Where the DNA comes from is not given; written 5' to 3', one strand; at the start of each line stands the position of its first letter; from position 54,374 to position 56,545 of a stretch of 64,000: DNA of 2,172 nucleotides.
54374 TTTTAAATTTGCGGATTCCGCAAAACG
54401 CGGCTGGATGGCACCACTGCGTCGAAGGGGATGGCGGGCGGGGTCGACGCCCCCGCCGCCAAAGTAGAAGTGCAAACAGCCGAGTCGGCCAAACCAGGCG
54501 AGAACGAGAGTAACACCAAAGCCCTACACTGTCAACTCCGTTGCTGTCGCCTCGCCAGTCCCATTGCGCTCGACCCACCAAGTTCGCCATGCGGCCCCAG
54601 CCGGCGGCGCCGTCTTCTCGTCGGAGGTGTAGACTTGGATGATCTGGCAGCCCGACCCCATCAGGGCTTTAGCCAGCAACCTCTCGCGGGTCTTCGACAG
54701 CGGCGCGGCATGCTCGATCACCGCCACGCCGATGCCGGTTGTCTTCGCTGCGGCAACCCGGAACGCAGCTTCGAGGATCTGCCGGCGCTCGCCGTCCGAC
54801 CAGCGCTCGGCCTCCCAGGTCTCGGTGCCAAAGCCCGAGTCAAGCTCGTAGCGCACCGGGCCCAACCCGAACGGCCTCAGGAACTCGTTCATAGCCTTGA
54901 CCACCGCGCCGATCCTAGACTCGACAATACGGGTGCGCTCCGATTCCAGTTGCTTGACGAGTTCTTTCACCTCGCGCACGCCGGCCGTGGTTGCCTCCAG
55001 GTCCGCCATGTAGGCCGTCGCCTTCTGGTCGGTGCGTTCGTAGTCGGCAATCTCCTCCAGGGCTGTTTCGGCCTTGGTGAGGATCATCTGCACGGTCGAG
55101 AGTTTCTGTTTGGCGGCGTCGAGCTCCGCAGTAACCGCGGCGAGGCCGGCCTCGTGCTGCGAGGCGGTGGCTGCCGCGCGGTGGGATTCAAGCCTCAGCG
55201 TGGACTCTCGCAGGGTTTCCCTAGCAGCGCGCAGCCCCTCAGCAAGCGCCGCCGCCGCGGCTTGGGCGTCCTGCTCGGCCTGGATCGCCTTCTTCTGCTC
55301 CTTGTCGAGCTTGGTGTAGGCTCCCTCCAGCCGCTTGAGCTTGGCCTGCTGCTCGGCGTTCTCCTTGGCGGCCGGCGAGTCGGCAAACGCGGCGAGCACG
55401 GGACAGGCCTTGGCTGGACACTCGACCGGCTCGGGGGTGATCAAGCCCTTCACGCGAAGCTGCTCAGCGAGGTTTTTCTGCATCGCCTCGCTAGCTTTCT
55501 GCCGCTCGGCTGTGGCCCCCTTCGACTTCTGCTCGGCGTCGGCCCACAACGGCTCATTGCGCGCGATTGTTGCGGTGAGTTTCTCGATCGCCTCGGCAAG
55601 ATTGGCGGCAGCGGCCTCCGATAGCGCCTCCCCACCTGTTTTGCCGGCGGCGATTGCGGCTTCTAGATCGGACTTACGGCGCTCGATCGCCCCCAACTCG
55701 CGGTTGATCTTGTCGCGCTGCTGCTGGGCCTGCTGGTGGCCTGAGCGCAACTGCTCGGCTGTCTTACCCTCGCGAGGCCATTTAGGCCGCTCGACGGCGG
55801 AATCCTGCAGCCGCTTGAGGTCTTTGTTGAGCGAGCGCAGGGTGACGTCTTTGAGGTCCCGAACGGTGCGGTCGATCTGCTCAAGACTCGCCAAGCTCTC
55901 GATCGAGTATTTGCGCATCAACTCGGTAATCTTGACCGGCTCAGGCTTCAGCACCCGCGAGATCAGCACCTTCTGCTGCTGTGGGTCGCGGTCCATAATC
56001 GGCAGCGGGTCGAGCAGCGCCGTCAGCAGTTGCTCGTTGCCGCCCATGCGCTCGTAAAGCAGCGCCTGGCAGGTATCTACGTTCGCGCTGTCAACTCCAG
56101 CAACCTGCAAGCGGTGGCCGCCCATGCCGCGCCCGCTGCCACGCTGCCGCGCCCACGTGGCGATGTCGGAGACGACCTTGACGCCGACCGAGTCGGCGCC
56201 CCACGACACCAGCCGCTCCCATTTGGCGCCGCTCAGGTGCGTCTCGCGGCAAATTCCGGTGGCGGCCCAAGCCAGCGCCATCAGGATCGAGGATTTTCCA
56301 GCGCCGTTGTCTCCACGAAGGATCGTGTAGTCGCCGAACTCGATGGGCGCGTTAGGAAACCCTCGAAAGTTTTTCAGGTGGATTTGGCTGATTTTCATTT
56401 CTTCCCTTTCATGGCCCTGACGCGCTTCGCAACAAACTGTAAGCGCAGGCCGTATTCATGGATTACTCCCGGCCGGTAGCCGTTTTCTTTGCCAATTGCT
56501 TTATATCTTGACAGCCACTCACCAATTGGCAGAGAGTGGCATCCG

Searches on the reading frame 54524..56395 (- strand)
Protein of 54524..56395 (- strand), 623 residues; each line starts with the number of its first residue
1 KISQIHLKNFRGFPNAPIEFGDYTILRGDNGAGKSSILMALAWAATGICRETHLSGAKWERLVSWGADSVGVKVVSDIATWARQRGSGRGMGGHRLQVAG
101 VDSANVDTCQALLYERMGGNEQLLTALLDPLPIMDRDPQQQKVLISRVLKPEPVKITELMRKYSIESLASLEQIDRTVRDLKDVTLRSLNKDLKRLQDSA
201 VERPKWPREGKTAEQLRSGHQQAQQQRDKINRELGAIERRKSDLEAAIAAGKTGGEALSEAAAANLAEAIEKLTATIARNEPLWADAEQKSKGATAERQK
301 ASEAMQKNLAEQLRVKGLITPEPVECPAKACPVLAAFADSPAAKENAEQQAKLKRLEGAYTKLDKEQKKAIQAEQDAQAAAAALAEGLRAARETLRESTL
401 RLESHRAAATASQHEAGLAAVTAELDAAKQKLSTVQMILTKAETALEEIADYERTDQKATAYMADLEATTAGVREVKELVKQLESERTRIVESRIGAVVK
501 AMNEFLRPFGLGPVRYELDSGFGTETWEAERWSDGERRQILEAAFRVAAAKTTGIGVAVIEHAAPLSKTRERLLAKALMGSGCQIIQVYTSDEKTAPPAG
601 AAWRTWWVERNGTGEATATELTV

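Call 17: search_protein_families(library=phrogs, proteins=[window:54524-56395:-], max_evalue=0.00001)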
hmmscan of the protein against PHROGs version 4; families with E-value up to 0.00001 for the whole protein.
window:54524-56395:- (623 aa): 5 families
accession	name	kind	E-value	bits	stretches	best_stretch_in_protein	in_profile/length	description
phrog_77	-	DNA, RNA and nucleotide metabolism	4.7e-20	72.7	1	1-518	297-833/967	SbcC-like subunit of palindrome specific endonuclease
phrog_1499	-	unknown function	1.9e-13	51.5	1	1-435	4-325/427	-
phrog_4747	-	unknown function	8e-12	46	1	1-47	2-48/610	-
phrog_3940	-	unknown function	4.4e-07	30.1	1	1-43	4-47/537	-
phrog_8323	-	unknown function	5.1e-06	26.3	0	1-44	50-94/623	-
